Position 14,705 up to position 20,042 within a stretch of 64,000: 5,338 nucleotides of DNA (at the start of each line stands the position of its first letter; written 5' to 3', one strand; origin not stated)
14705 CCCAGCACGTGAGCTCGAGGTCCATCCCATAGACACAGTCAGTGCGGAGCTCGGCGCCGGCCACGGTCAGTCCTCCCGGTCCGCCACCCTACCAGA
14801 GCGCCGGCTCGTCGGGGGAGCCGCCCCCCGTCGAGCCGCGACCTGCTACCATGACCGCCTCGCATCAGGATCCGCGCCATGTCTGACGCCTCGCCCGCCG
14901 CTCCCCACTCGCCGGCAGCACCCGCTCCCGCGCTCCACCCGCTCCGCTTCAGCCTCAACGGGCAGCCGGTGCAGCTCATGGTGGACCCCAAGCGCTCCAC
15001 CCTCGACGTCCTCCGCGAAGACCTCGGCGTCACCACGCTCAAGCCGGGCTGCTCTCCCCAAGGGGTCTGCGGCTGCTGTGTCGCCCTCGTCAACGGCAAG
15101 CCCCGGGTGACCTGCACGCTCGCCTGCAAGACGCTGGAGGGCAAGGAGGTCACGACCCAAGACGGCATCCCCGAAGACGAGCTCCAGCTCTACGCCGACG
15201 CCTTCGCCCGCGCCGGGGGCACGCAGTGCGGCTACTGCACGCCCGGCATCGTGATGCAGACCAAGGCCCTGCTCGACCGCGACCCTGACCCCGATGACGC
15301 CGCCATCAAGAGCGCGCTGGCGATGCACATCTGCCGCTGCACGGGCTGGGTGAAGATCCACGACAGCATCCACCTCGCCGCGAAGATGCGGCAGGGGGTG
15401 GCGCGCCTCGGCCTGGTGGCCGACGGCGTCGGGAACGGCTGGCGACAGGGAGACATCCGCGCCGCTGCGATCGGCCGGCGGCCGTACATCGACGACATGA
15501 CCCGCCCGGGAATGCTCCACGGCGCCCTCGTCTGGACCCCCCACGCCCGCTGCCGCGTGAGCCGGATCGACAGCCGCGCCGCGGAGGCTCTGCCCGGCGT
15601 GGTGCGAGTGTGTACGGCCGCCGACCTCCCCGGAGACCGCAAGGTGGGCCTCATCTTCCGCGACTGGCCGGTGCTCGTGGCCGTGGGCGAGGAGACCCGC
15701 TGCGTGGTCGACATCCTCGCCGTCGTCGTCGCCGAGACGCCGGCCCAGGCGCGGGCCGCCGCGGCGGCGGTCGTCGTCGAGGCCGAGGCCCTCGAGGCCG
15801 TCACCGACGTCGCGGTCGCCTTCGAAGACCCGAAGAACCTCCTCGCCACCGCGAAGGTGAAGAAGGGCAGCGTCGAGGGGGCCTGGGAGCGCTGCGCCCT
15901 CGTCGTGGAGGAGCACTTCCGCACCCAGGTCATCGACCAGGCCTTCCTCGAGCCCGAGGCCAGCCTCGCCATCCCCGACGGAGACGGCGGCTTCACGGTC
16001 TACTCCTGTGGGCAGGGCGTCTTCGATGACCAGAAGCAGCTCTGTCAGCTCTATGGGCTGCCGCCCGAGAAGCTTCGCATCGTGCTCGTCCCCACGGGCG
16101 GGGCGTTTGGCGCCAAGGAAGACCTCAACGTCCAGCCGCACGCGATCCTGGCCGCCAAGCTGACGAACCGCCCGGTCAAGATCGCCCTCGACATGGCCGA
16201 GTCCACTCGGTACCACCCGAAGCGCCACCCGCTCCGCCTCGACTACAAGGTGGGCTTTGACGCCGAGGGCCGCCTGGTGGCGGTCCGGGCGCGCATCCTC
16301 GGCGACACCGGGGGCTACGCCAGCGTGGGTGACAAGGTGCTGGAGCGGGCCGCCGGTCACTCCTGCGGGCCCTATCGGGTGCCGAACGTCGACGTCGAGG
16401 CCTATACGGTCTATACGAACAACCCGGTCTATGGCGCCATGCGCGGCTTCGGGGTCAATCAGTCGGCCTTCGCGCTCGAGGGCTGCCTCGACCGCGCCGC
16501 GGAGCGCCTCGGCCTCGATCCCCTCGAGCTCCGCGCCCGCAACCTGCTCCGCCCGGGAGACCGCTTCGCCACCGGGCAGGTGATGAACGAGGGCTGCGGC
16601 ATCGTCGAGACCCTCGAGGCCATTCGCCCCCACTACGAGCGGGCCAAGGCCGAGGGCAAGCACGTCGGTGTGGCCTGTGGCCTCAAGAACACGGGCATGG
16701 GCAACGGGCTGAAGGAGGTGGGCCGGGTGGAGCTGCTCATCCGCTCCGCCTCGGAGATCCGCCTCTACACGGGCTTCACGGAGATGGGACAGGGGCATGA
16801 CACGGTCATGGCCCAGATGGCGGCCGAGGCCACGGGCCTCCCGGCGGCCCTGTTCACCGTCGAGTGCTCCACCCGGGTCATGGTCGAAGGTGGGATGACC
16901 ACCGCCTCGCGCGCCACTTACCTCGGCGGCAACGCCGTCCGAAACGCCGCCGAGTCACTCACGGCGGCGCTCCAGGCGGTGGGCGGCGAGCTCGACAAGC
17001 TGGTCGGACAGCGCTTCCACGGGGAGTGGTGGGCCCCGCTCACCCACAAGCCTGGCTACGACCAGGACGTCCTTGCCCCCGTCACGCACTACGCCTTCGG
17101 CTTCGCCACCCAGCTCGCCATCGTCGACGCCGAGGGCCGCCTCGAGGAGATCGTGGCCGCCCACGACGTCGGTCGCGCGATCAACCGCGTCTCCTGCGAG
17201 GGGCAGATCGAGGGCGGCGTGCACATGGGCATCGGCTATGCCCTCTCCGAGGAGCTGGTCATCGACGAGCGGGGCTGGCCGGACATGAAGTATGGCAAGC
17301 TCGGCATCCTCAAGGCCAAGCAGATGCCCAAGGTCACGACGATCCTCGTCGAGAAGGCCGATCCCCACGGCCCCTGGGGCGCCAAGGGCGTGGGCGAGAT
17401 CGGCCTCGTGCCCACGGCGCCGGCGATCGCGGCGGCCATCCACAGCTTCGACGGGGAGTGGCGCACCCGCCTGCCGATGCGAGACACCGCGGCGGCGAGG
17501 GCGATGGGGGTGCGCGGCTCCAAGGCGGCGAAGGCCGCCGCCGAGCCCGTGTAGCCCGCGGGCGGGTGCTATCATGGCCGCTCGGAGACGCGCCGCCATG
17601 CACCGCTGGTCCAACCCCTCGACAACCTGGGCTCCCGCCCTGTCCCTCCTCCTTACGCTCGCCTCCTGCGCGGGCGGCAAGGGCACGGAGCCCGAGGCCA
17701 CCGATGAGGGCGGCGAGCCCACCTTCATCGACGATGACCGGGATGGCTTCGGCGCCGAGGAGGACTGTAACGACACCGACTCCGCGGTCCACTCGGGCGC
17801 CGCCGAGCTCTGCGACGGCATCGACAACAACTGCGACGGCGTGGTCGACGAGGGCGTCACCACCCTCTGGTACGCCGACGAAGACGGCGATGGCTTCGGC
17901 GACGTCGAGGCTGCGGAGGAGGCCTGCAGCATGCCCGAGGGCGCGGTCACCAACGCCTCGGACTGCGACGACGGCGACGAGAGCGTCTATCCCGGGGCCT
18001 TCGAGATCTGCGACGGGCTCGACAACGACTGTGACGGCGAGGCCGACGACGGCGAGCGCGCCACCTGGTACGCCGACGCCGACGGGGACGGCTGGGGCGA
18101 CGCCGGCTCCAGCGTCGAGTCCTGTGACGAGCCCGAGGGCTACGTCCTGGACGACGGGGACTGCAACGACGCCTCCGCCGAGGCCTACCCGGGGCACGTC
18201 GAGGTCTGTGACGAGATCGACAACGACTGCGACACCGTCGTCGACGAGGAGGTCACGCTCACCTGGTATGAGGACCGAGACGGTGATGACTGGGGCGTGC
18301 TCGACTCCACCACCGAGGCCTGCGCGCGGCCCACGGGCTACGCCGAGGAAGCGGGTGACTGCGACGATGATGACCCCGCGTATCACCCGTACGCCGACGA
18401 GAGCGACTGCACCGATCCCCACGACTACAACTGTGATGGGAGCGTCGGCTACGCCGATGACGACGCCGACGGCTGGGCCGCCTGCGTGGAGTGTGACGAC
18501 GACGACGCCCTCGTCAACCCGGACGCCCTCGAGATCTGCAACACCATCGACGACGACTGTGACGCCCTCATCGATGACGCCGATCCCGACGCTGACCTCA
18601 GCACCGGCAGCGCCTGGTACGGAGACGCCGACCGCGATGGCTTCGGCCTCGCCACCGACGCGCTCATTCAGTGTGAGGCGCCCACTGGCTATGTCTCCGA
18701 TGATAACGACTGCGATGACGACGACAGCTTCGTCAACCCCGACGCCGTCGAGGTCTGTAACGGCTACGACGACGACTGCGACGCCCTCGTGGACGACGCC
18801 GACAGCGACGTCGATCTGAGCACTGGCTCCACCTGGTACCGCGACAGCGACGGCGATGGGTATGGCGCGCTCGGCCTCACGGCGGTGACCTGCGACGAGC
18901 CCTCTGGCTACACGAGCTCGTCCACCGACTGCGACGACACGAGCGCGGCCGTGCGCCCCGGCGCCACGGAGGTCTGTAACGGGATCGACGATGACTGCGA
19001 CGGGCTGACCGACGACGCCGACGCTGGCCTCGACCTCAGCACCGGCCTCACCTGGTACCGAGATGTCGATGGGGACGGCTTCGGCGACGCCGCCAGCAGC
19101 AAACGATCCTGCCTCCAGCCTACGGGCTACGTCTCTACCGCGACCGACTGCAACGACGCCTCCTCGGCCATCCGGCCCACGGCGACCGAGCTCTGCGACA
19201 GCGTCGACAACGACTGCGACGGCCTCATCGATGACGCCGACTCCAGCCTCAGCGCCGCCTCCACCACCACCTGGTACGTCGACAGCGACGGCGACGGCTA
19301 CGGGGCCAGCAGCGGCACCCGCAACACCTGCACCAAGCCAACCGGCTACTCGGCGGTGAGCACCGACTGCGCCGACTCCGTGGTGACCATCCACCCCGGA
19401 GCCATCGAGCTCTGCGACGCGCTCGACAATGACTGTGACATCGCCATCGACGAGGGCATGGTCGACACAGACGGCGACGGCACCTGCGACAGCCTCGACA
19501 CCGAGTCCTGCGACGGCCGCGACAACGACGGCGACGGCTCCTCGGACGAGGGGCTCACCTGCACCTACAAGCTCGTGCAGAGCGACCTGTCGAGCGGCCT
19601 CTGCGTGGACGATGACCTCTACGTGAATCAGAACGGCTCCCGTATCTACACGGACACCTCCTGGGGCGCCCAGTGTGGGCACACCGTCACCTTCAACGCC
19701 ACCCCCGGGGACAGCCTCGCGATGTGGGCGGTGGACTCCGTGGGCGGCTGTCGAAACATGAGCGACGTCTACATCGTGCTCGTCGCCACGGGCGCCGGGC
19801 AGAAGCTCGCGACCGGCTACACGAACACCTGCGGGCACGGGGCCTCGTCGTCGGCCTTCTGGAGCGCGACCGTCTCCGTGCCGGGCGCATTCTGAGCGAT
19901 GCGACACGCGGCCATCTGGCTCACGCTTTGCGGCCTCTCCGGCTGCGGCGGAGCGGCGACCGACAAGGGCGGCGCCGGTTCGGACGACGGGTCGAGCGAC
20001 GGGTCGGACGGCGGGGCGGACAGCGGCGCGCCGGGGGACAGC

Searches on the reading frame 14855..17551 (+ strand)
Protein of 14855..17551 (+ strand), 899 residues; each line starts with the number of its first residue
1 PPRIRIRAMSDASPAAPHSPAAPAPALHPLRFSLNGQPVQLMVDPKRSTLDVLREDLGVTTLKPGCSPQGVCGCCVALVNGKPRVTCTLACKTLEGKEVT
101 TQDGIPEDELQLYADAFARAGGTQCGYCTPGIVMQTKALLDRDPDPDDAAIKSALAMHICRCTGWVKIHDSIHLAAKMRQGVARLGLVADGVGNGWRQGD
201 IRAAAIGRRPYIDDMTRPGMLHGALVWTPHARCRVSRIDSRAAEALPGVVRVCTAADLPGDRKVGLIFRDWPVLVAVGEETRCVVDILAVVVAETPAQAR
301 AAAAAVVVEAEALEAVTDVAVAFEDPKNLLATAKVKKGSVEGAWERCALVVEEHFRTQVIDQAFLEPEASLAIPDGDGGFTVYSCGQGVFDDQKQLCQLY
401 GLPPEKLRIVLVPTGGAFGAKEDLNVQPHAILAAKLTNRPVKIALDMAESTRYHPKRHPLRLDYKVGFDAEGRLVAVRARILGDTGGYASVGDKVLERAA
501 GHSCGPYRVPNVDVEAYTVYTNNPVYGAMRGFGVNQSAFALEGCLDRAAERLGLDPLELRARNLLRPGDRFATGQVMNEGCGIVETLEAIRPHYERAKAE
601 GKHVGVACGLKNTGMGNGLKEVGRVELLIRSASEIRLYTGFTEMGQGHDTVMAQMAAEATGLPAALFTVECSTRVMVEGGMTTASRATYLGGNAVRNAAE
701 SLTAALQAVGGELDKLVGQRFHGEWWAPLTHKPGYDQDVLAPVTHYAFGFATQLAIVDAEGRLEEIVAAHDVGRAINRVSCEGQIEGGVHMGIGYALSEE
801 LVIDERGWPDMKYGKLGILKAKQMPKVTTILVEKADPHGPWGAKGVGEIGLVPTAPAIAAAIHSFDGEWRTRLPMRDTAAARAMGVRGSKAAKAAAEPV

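Call 13: search_protein_families(library=pfam, proteins=[window:14855-17551:+], max_evalue=0.001)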
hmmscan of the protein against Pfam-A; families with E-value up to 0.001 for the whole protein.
window:14855-17551:+ (899 aa): 4 families
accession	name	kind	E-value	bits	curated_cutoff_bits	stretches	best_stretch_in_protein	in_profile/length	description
PF02738.23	MoCoBD_1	-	3.4e-73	246.2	27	1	325-564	5-244/244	Molybdopterin cofactor-binding domain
PF20256.3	MoCoBD_2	-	2.4e-37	129.4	27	1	602-808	25-265/283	Molybdopterin cofactor-binding domain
PF01315.27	Ald_Xan_dh_C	-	1.4e-22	80.6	31.3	1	207-312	2-108/110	Aldehyde oxidase and xanthine dehydrogenase, a/b hammerhead domain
PF01799.25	Fer2_2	-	5.8e-22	78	30.3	1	103-173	3-75/75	[2Fe-2S] binding domain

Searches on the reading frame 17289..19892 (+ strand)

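Call 12: search_protein_families(library=pfam, proteins=[window:17289-19892:+], max_evalue=0.001)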
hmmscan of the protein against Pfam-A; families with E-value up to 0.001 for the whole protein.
window:17289-19892:+ (868 aa): 1 family
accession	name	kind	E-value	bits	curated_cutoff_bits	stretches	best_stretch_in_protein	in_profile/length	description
PF11617.13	Cu-binding_MopE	-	1.6e-77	255.8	27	8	159-188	1-30/30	Putative metal-binding motif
